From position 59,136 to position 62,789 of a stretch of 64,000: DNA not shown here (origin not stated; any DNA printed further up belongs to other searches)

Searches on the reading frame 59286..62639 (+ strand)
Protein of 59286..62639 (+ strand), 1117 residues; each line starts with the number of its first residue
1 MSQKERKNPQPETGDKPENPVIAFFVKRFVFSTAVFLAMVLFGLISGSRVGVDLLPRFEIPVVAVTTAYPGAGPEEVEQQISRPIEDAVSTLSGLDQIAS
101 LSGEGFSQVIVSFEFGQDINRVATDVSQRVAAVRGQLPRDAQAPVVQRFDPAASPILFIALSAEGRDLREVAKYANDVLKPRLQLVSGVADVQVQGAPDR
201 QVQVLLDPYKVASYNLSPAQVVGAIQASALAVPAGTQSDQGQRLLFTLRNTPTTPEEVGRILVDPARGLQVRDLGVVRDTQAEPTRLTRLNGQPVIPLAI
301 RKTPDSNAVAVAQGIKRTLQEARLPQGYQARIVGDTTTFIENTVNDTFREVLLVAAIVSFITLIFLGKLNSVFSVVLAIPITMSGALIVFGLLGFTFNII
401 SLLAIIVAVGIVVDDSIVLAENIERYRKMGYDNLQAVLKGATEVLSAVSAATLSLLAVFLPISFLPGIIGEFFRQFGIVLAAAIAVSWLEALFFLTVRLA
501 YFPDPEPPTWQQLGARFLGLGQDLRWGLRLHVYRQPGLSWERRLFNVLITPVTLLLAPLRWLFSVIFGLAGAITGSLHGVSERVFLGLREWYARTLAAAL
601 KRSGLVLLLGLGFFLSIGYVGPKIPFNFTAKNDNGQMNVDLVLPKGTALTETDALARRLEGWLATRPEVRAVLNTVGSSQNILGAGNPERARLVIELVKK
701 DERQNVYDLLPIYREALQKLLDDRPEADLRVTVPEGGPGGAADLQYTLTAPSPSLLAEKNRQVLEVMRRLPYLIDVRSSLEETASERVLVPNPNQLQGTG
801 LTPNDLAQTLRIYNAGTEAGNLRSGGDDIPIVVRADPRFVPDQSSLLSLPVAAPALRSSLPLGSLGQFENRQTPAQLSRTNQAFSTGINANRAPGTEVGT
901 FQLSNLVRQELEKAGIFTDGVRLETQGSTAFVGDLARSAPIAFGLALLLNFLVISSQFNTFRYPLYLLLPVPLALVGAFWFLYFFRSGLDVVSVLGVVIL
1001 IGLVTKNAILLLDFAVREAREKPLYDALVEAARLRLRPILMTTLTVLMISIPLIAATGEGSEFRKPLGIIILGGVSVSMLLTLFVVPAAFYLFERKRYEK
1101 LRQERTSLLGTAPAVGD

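Call 71: search_protein_families(library=ncbifam, proteins=[window:59286-62639:+], max_evalue=0.00001)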
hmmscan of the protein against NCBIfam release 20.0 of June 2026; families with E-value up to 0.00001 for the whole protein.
window:59286-62639:+ (1117 aa): 14 families
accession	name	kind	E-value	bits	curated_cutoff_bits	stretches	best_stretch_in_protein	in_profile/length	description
NF033617.1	RND_permease_2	subfamily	6.2e-195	650.1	1250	2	24-492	3-477/1009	multidrug efflux RND transporter permease subunit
NF000282.2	RND_permease_1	subfamily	6.6e-144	481.2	1250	2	24-494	3-487/1029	multidrug efflux RND transporter permease subunit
TIGR00915.1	2A0602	subfamily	3.6e-122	409.2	940.35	2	23-494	3-488/1050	efflux RND transporter permease subunit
NF007905.0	PRK10614.1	equivalog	4.1e-119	398.9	1774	2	22-494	4-481/1025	multidrug efflux RND transporter permease subunit MdtC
NF007798.0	PRK10503.1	equivalog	3.2e-112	376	1584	2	24-492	15-488/1040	MdtB/MuxB family multidrug efflux RND transporter permease subunit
NF007133.0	PRK09579.1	equivalog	2.8e-109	366.2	1763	2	24-492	6-478/1017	multidrug efflux RND transporter permease subunit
TIGR00914.1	2A0601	subfamily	6.8e-91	305.5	701.45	2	31-502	15-506/1051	CusA/CzcA family heavy metal efflux RND transporter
NF007131.0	PRK09577.1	equivalog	1.9e-89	300.7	1768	2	23-493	3-486/1045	multidrug efflux RND transporter permease subunit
NF007842.1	PRK10555.1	equivalog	7.8e-89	298.8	1854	2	23-494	3-488/1036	multidrug efflux RND transporter permease AcrD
NF000037.1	RND_perm_OqxB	exception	3.5e-79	266.8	2200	2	23-493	5-489/1050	multidrug efflux RND transporter permease subunit OqxB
NF011706.2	PRK15127.1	equivalog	3.2e-74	250.5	2150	2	23-494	3-488/1049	multidrug efflux RND transporter permease subunit AcrB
TIGR00921.1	2A067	subfamily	1.7e-19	69.4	351.9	2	300-502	143-346/733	hydrophobe/amphiphile efflux-3 (HAE3) family transporter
TIGR00916.1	2A0604s01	subfamily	1.2e-07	31.6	148.6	0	309-481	51-224/231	SecD/SecF family protein translocase subunit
NF009583.0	PRK13024.1-3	subfamily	5.7e-07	27.9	721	0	893-1101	541-742/755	protein translocase subunit SecDF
